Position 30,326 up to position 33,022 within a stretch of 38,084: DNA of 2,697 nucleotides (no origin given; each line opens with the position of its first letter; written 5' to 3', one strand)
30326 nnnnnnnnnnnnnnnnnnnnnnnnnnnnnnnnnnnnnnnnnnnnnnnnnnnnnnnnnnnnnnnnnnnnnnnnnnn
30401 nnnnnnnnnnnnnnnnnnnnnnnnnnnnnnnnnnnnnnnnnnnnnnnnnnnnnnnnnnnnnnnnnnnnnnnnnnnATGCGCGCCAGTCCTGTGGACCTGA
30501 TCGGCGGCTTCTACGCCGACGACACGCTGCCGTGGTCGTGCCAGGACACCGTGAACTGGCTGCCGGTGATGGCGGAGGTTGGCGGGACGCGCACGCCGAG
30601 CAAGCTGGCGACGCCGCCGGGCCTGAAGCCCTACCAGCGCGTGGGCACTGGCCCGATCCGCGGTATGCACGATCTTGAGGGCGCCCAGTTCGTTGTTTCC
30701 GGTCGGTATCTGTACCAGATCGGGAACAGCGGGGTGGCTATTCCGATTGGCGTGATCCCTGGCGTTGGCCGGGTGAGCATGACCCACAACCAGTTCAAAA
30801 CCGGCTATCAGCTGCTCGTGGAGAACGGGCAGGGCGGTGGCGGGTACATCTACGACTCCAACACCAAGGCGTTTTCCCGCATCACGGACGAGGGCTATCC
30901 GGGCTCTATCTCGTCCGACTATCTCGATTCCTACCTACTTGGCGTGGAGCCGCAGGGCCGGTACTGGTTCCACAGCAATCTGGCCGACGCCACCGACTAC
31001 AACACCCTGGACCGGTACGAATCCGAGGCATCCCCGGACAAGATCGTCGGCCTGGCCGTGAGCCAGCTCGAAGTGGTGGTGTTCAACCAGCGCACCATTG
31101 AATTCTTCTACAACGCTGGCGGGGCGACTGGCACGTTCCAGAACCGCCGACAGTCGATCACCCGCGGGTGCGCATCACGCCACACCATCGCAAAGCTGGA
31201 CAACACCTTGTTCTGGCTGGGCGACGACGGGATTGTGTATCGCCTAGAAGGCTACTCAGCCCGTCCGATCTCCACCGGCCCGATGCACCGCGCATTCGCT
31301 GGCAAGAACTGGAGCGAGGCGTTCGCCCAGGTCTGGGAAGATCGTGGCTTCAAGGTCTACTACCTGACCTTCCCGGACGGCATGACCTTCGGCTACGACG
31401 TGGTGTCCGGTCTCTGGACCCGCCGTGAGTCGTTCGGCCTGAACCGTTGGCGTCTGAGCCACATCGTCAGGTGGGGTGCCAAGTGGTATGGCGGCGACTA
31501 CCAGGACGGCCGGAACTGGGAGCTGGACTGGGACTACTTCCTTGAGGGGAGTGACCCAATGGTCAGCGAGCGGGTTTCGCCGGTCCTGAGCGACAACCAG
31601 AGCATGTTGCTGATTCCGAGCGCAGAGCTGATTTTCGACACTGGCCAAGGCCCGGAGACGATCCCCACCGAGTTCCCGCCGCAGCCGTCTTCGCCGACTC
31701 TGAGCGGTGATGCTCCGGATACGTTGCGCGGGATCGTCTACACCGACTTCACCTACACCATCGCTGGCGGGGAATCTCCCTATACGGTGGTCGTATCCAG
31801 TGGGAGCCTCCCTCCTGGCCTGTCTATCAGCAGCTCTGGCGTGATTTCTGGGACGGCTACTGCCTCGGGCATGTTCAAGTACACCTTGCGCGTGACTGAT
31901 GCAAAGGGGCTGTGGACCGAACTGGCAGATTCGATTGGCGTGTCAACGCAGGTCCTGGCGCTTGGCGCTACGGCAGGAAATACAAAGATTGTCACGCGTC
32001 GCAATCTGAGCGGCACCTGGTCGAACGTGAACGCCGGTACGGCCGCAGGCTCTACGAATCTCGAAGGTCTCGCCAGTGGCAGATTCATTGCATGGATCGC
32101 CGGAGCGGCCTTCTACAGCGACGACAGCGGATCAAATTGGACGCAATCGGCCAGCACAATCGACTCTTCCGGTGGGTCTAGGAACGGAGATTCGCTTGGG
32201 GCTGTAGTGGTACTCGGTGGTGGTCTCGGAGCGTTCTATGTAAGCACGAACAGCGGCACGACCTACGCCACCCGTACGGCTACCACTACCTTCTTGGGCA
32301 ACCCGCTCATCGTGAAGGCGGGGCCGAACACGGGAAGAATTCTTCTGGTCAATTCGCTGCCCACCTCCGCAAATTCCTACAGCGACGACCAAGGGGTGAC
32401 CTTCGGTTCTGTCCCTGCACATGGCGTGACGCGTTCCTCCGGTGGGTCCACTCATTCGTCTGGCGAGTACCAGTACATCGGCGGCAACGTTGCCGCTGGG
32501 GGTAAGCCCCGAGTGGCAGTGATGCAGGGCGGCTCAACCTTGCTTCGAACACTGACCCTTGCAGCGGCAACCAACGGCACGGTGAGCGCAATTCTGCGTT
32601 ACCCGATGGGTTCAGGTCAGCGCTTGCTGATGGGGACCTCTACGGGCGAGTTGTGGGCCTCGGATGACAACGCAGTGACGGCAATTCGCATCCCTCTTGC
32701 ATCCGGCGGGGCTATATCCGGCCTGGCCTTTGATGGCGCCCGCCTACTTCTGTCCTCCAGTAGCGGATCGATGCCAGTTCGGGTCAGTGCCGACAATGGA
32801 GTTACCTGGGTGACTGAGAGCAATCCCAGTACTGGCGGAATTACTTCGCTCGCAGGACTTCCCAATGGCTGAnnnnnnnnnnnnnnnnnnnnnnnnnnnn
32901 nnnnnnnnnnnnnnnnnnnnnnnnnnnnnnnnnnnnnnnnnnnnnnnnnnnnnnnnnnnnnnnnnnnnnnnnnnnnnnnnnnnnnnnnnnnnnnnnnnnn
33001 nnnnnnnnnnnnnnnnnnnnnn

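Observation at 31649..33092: The gp10-type tail hub carries an insertion of about 400 aa (Ig-like plus Asp-box repeats), and its conserved C-terminus is encoded by a separate overlapping ORF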

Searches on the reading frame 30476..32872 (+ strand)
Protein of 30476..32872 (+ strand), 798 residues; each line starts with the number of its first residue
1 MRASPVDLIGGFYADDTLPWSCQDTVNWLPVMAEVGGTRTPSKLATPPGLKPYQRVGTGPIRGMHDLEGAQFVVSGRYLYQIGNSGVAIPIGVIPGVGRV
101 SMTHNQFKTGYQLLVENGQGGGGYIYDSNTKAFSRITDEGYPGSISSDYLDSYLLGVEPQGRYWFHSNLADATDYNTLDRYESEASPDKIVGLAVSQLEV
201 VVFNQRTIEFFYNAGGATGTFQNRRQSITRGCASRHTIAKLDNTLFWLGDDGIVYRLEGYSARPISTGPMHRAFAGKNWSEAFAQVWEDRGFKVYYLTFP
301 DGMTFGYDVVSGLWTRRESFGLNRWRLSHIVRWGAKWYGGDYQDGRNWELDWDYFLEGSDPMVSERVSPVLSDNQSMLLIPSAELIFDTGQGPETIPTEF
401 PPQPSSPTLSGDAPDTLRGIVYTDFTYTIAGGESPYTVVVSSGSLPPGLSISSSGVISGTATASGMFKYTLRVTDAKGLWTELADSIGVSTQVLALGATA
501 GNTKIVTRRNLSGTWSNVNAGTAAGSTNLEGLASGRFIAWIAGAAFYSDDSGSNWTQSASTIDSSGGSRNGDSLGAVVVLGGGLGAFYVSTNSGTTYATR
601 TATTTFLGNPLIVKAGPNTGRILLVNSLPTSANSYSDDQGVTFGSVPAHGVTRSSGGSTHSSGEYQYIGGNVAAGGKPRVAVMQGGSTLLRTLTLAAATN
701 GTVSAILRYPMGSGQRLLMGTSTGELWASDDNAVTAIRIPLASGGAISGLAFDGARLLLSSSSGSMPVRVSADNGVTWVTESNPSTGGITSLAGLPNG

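Call 3: search_protein_families(library=pfam, proteins=[window:30476-32872:+], max_evalue=1)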
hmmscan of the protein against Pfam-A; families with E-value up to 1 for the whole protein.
window:30476-32872:+ (798 aa): 4 families
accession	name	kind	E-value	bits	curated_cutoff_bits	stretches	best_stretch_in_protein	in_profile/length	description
PF05345.18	He_PIG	-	2.8e-09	37.7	24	1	420-479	22-85/96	Putative Ig domain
PF11134.13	Phage_stabilise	-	6.1e-05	22.3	25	1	70-218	67-213/469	Phage stabilisation protein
PF15902.12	Sortilin-Vps10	-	0.11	11.7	33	1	545-646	3-112/446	Sortilin, neurotensin receptor 3,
PF02012.26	BNR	-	0.22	12.1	27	0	770-778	2-10/12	BNR/Asp-box repeat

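Call 4: search_protein_families(library=phrogs, proteins=[window:30476-32872:+], max_evalue=0.01)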
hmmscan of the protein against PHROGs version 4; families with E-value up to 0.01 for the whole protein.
window:30476-32872:+ (798 aa): 4 families
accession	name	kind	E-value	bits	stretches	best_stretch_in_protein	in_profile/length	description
phrog_578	-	connector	2.2e-104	350.7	1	1-421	1-417/486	head closure Hc3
phrog_3287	-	head and packaging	7.3e-07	29.4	1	186-276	207-295/524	virion structural protein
phrog_511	-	head and packaging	2.6e-05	23.8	1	173-316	593-731/862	internal virion protein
phrog_38322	-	unknown function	0.0048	16.8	1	430-483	231-282/506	-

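Call 13: find_homologous_proteins(query=window:30476-32872:+, max_evalue=0.001)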
Query window:30476-32872:+ (798 aa): 992 proteins with E <= 0.001 among 8000 candidates; the best 120 are listed.
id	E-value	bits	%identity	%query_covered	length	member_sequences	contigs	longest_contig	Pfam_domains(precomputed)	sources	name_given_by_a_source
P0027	0.0e+0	1796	100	100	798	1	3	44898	PF11134.14,PF05345.19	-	-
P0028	0.0e+0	1576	86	100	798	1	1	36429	PF11134.14,PF05345.19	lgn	-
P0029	0.0e+0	1288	70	100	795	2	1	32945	PF11134.14,PF02012.27,PF15902.13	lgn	-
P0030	0.0e+0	1242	69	99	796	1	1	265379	PF11134.14,PF25852.1,PF05345.19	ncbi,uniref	ncbi:putative Ig domain-containing protein [Stenotrophomonas sp. NPDC078853]|uniref:putative Ig doma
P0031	0.0e+0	1204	67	99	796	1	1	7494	PF11134.14,PF05345.19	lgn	-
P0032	0.0e+0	1163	67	98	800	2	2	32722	PF11134.14,PF15902.13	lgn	-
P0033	0.0e+0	1156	66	98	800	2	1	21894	PF11134.14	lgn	-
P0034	0.0e+0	1102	61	100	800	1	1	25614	PF11134.14,PF05345.19,PF15902.13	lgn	-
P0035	0.0e+0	1058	61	98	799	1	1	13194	PF11134.14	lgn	-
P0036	0.0e+0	1021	68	80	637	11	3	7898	PF11134.14,PF05345.19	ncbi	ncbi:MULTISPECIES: putative Ig domain-containing protein [Streptomyces]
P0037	1.6e-288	978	59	96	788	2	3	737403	PF11134.14,PF05345.19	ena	-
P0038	3.3e-276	937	58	96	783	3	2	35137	PF11134.14,PF05345.19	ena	-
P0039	1.3e-274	932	83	60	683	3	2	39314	PF11134.14,PF05345.19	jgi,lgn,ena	-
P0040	2.2e-273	927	83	60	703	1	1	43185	PF11134.14,PF05345.19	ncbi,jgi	-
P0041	6.8e-268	909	55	96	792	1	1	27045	PF11134.14,PF05345.19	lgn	-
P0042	1.8e-263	895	54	96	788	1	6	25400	PF11134.14,PF05345.19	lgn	-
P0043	8.2e-263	893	60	89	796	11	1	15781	PF11134.14,PF05345.19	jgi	-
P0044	7.9e-259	879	52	100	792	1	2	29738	PF11134.14,PF05345.19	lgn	-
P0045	1.4e-255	869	55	98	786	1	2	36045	PF11134.14,PF25852.1,PF05345.19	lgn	-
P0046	8.1e-255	866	54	96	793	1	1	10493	PF11134.14,PF05345.19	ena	-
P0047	3.6e-250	851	57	91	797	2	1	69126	PF11134.14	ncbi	-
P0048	8.6e-250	849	73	64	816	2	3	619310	PF11134.14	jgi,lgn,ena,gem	-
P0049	3.6e-249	847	72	63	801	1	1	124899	PF11134.14,PF05345.19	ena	-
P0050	4.4e-249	847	76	61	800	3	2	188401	PF23389.2,PF25174.2,PF11134.14,PF23381.2,PF12894.14,PF24817.2,PF25460.2,PF05345.19,PF00400.39,PF07676.19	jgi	jgi:WD40 repeat protein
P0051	7.7e-247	840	52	95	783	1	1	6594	PF11134.14,PF05345.19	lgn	-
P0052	4.5e-246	837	72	62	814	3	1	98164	PF11134.14,PF05345.19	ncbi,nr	ncbi:putative Ig domain-containing protein [Stenotrophomonas maltophilia]|nr:putative Ig domain-cont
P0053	6.4e-246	837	75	61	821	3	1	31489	PF11134.14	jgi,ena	-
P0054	9.3e-245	833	52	100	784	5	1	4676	PF11134.14,PF25852.1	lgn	-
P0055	1.3e-244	832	72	62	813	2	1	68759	PF11134.14,PF05345.19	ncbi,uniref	ncbi:putative Ig domain-containing protein [Stenotrophomonas muris]|uniref:putative Ig domain-contai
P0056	2.4e-244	831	72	62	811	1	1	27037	PF25174.2,PF11134.14,PF05345.19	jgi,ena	-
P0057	3.5e-244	831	67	66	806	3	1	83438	PF11134.14,PF05345.19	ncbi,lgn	ncbi:TPA: putative Ig domain-containing protein [Stenotrophomonas maltophilia]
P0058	2.1e-243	828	52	99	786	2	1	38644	PF11134.14,PF25852.1,PF05345.19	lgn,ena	-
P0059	3.8e-243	827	53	97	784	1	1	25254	PF11134.14,PF05345.19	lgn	-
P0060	4.8e-243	827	72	62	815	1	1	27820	PF11134.14,PF05345.19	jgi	jgi:WD40 repeat protein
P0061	4.9e-243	827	70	64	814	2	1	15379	PF11134.14,PF05345.19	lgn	-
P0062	5.0e-243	827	72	60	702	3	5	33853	PF11134.14,PF05345.19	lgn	-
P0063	6.8e-243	827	72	62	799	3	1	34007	PF24299.2,PF11134.14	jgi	jgi:hypothetical protein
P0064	1.4e-242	826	71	62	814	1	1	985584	PF11134.14,PF05345.19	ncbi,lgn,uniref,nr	ncbi:putative Ig domain-containing protein [Stenotrophomonas hibiscicola]|uniref:putative Ig domain-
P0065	2.0e-242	825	68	66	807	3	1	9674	PF11134.14,PF05345.19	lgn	-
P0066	2.4e-242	825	71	62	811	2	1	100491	PF11134.14,PF05345.19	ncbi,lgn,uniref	ncbi:putative Ig domain-containing protein [Stenotrophomonas muris]|uniref:putative Ig domain-contai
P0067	3.4e-241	821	54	91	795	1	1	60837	PF11134.14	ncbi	ncbi:TPA: hypothetical protein ACXJLS_000397 [Stenotrophomonas maltophilia]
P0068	5.6e-241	820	60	78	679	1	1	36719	PF11134.14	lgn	-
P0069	5.8e-241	820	70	62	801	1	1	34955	PF11134.14,PF05345.19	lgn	-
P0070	1.3e-240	819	67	64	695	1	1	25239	PF11134.14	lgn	-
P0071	1.5e-240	819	72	61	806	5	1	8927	PF11134.14,PF05345.19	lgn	-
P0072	1.9e-240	819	51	96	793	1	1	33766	PF11134.14,PF05345.19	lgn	-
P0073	3.6e-240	818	52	96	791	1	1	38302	PF11134.14,PF05345.19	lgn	-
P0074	3.8e-240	818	66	67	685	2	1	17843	PF11134.14,PF05345.19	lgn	-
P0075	1.3e-239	816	71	62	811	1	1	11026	PF25174.2,PF11134.14,PF05345.19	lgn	-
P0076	1.7e-239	815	70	62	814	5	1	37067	PF11134.14,PF05345.19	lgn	-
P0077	7.1e-239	813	71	60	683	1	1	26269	PF11134.14,PF05345.19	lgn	-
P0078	9.4e-239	813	71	60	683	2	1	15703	PF11134.14,PF05345.19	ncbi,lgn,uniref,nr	ncbi:hypothetical protein CEE55_18140 [Stenotrophomonas pavanii]|uniref:Uncharacterized protein n=1 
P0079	3.1e-238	811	69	62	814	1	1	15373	PF11134.14,PF05345.19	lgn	-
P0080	9.4e-238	810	72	60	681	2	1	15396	PF11134.14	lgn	-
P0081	9.4e-238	810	69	62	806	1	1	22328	PF11134.14,PF05345.19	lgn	-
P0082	1.4e-237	809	70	62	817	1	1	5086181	PF11134.14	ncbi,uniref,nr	ncbi:packaged DNA stabilization protein [Stenotrophomonas maltophilia]|uniref:packaged DNA stabiliza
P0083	2.5e-237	808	68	62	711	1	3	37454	PF11134.14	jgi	jgi:hypothetical protein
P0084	3.0e-237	808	51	99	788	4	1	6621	PF11134.14,PF25852.1,PF05345.19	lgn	-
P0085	5.7e-237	807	71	60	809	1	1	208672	PF11134.14,PF05345.19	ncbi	ncbi:putative Ig domain-containing protein [Stenotrophomonas maltophilia]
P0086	7.5e-237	807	71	61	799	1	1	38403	PF11134.14,PF05345.19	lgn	-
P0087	7.6e-237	807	70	62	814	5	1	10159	PF11134.14,PF05345.19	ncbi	-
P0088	9.9e-237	806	71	62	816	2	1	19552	PF11134.14,PF05345.19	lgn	-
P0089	1.1e-236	806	63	70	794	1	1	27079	PF11134.14,PF05345.19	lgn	-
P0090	2.0e-236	805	57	81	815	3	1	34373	PF11134.14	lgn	-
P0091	2.1e-236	805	64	69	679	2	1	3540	PF11134.14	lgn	-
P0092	7.9e-236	803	69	60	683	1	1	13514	PF11134.14,PF05345.19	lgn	-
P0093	9.5e-236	803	65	62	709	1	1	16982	PF11134.14,PF05345.19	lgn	-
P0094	1.7e-235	802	67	64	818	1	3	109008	PF11134.14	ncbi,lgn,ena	-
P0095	1.9e-235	802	63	69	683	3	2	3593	PF11134.14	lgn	-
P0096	2.4e-235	802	56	81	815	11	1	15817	PF11134.14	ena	-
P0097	2.8e-235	801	70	62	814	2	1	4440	PF11134.14,PF05345.19,PF23414.2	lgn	-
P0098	5.7e-235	800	59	81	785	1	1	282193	PF11134.14,PF02012.27,PF13088.13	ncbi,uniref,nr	ncbi:hypothetical protein [Stenotrophomonas geniculata]|uniref:hypothetical protein n=1 Tax=Stenotro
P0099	9.3e-235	800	64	67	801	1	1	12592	PF24299.2,PF11134.14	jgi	-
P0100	1.2e-234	799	67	62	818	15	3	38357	PF11134.14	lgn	-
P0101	1.3e-234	799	69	62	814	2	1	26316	PF11134.14,PF05345.19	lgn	-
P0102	1.5e-234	799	69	62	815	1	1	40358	PF11134.14,PF05345.19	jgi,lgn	jgi:WD40 repeat protein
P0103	3.6e-234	798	71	61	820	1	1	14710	PF11134.14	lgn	-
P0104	4.5e-234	797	58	79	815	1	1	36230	PF11134.14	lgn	-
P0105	1.1e-233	796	68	62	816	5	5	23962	PF25174.2,PF11134.14,PF05345.19,PF07676.19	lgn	-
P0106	1.2e-233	796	63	70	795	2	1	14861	PF11134.14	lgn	-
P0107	1.3e-233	796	67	64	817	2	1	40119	PF11134.14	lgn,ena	-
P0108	1.5e-233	796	70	62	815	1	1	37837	PF11134.14,PF05345.19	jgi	jgi:hypothetical protein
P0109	2.6e-233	795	69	62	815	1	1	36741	PF11134.14,PF05345.19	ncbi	-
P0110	9.5e-233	793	70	60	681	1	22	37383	PF11134.14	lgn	-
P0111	4.0e-232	791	69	62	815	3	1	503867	PF11134.14,PF05345.19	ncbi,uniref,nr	ncbi:putative Ig domain-containing protein [Stenotrophomonas maltophilia]|uniref:Ig domain-containin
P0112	1.0e-231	790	69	60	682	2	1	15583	PF11134.14,PF05345.19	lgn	-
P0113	1.8e-231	789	67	62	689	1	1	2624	PF11134.14,PF05345.19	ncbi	-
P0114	2.0e-231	789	67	63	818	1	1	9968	PF11134.14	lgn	-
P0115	3.7e-231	788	69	60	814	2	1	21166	PF11134.14,PF05345.19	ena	-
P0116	5.5e-231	787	71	60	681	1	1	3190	PF11134.14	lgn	-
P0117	8.2e-230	783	56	81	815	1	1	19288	PF11134.14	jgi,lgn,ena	-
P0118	2.2e-229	782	68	62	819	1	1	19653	PF11134.14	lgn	-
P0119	2.9e-229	782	62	68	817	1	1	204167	PF11134.14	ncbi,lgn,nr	ncbi:TPA: hypothetical protein R4K21_003208 [Stenotrophomonas maltophilia]|nr:hypothetical protein [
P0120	3.0e-229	781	67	62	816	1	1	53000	PF11134.14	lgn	-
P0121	1.3e-228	779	66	63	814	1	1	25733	PF11134.14,PF05345.19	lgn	-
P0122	2.6e-227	775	66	62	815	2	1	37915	PF11134.14,PF05345.19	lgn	-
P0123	2.3e-226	772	68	62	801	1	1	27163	PF23389.2,PF25174.2,PF11134.14,PF24817.2,PF05345.19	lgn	-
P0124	3.2e-226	771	63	70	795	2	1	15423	PF11134.14,PF25852.1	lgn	-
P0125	7.6e-226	770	67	62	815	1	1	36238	PF11134.14,PF05345.19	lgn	-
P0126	1.7e-225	769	68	60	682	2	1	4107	PF11134.14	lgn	-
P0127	3.0e-224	765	67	62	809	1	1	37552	PF25174.2,PF11134.14,PF05345.19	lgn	-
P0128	4.5e-223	761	61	70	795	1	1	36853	PF11134.14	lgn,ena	-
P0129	6.9e-223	760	60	75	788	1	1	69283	PF11134.14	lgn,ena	-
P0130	1.3e-222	760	66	62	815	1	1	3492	PF11134.14,PF05345.19,PF23414.2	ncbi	-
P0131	1.6e-222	759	76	52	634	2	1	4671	PF11134.14,PF13385.14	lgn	-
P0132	3.1e-222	758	66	62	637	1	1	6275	PF11134.14,PF05345.19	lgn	-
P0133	3.3e-222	758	67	62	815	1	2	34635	PF11134.14,PF05345.19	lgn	-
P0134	9.1e-222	757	52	91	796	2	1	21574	PF11134.14,PF05345.19,PF02012.27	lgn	-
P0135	9.8e-221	753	66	62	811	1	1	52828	PF25174.2,PF11134.14,PF26550.2,PF05345.19,PF23414.2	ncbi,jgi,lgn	-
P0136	7.2e-220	750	67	62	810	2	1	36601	PF11134.14,PF05345.19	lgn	-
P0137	5.2e-219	748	64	62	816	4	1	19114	PF11134.14,PF26550.2,PF05345.19,PF07676.19,PF23414.2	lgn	-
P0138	1.3e-218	746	77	50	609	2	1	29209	PF11134.14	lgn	-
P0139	1.6e-218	746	65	61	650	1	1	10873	PF11134.14,PF05345.19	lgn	-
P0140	2.8e-216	739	64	63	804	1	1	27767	PF11134.14,PF05345.19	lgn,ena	-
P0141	1.2e-214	733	48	97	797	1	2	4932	PF11134.14,PF25852.1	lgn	-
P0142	3.0e-214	732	64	63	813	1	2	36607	PF11134.14,PF05345.19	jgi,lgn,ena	jgi:sugar lactone lactonase YvrE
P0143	4.1e-214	731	64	62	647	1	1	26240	PF11134.14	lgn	-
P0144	1.3e-213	730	63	62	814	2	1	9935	PF11134.14,PF26550.2,PF05345.19,PF00400.39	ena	-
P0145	5.3e-213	728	65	61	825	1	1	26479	PF11134.14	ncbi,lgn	-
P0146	7.9e-213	727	63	61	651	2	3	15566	PF11134.14,PF05345.19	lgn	-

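Call 20: search_solved_structures(query=window:30476-32872:+, max_evalue=1, show_alignments=2)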
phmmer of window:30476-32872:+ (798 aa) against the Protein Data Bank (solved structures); distinct sequences matched with E-value up to 1: 6.
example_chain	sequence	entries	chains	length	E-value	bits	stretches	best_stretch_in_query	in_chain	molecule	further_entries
9vyg_M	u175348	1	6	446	7.3e-19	70.7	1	45-327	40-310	Stabilization protein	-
7eeq_1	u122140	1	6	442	2e-13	52.7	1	53-344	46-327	Needle head proteins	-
7sg7_T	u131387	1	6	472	2.1e-05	26.2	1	59-218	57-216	Gene 8 protein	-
8tvr_S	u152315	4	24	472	3e-05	25.7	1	44-219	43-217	Packaged DNA stabilization protein gp10 | Phage stabilisation protein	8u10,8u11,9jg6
8eap_G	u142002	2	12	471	4.4e-05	25.1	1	44-218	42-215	Packaged DNA stabilization protein gp10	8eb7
9xqb_B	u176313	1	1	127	0.14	13.6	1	556-671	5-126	Fab Light chain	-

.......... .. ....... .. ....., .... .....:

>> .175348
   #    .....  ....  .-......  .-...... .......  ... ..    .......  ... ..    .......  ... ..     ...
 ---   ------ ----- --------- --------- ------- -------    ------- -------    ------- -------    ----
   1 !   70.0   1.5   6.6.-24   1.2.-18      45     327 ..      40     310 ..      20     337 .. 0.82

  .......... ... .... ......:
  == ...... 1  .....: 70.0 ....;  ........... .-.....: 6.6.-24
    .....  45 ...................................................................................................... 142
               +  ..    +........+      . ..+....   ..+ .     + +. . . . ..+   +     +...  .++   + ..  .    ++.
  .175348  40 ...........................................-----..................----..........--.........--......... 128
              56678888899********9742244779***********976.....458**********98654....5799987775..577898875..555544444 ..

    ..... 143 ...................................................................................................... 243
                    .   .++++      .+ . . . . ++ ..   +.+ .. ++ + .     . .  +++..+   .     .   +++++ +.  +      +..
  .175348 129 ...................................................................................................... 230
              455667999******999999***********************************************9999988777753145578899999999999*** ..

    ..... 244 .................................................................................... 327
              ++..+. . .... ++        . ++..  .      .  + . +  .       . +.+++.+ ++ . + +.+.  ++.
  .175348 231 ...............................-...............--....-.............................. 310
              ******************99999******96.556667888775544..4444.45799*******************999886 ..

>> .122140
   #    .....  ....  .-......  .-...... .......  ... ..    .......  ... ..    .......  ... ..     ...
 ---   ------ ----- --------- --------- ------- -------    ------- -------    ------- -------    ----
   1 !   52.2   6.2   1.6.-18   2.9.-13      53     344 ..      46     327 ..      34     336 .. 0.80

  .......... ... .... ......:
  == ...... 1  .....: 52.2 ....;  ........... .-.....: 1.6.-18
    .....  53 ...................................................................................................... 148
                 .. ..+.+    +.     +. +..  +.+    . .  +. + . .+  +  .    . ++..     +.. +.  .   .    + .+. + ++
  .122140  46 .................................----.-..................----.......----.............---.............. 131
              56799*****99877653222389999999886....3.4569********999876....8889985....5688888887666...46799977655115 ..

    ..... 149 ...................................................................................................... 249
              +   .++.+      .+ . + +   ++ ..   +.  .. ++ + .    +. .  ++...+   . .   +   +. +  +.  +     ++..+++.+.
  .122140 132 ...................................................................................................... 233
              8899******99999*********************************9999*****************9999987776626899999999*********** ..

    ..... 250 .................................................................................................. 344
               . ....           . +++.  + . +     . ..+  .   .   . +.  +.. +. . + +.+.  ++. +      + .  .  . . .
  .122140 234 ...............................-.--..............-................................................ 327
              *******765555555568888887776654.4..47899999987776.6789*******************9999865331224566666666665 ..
